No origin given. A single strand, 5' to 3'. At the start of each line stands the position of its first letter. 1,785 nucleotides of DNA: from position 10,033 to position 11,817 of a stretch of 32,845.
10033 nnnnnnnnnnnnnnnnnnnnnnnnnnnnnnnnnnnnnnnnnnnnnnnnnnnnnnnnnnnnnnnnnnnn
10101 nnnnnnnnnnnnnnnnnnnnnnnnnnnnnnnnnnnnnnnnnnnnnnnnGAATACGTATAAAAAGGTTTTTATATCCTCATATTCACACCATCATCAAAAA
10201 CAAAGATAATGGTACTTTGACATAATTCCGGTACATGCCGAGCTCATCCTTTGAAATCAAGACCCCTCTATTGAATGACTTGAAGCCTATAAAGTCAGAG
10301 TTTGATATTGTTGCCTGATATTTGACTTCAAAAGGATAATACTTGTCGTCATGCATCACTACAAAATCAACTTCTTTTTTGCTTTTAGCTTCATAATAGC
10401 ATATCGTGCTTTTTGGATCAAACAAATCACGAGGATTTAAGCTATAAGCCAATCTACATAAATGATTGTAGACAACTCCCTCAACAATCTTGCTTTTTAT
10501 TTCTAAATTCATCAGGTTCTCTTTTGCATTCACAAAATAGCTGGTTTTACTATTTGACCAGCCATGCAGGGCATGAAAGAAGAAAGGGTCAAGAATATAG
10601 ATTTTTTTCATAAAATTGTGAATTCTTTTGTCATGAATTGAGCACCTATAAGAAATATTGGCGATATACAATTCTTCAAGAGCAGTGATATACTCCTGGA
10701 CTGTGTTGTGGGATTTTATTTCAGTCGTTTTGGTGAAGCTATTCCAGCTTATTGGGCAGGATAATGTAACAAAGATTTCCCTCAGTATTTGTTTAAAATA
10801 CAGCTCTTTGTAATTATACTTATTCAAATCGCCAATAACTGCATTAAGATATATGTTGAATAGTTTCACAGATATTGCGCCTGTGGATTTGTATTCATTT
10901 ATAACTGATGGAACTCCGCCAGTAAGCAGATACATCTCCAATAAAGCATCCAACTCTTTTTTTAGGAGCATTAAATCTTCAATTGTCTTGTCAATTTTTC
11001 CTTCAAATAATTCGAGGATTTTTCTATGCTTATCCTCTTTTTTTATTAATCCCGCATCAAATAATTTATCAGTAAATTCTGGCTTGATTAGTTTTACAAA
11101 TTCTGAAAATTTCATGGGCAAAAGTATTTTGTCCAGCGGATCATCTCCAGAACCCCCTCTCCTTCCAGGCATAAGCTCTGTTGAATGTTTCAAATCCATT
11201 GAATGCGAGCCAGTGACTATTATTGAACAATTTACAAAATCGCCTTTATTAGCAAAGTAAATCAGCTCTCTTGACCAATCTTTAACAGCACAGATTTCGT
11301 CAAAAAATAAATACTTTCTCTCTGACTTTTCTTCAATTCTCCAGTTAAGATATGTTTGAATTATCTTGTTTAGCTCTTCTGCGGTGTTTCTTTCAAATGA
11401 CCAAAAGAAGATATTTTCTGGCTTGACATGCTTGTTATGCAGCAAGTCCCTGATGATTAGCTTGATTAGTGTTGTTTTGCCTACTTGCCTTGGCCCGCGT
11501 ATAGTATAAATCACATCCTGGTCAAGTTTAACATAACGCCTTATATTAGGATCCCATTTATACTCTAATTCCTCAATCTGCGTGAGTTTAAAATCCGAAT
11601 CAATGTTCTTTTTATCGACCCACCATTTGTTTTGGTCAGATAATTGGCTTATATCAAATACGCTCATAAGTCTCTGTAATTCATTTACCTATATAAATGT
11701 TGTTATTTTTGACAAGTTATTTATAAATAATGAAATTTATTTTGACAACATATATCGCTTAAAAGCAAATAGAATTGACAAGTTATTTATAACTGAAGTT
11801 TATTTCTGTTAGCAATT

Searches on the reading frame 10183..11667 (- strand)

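Call 3: search_protein_families(library=pfam, proteins=[window:10183-11667:-], max_evalue=0.1)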
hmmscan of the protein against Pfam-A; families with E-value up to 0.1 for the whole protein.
window:10183-11667:- (494 aa): 11 families
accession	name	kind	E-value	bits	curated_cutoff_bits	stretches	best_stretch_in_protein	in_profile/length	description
PF13173.12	AAA_14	-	3.3e-25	89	27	1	53-190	4-128/129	AAA domain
PF13635.12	DUF4143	-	1e-14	55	28.1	1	290-450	15-159/160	Domain of unknown function (DUF4143)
PF01637.24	ATPase_2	-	1e-05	25.9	33.2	1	42-102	11-68/225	ATPase domain predominantly from Archaea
PF00580.27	UvrD-helicase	-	0.0015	18.7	23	1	63-109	25-71/271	UvrD/REP helicase N-terminal domain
PF24883.2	NPHP3_N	-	0.0033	18.1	24.8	1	51-114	22-83/164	Nephrocystin 3, N-terminal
PF01443.25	Viral_helicase1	-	0.024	14.9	21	1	63-129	10-72/228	Viral superfamily 1 RNA helicase core domain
PF00004.35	AAA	-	0.028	15.3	21.2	1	57-127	4-68/131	ATPase family associated with various cellular activities (AAA)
PF14516.12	AAA_35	-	0.029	13.6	27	1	53-106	33-85/331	AAA-like domain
PF20720.3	nSTAND3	-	0.044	13.9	27.2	0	47-80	13-46/155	Novel STAND NTPase 3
PF00910.28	RNA_helicase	-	0.078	13.9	21.5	0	56-86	3-33/105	RNA helicase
PF03237.21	Terminase_6N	-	0.089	12.9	22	0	57-138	3-82/215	Terminase large subunit, T4likevirus-type, N-terminal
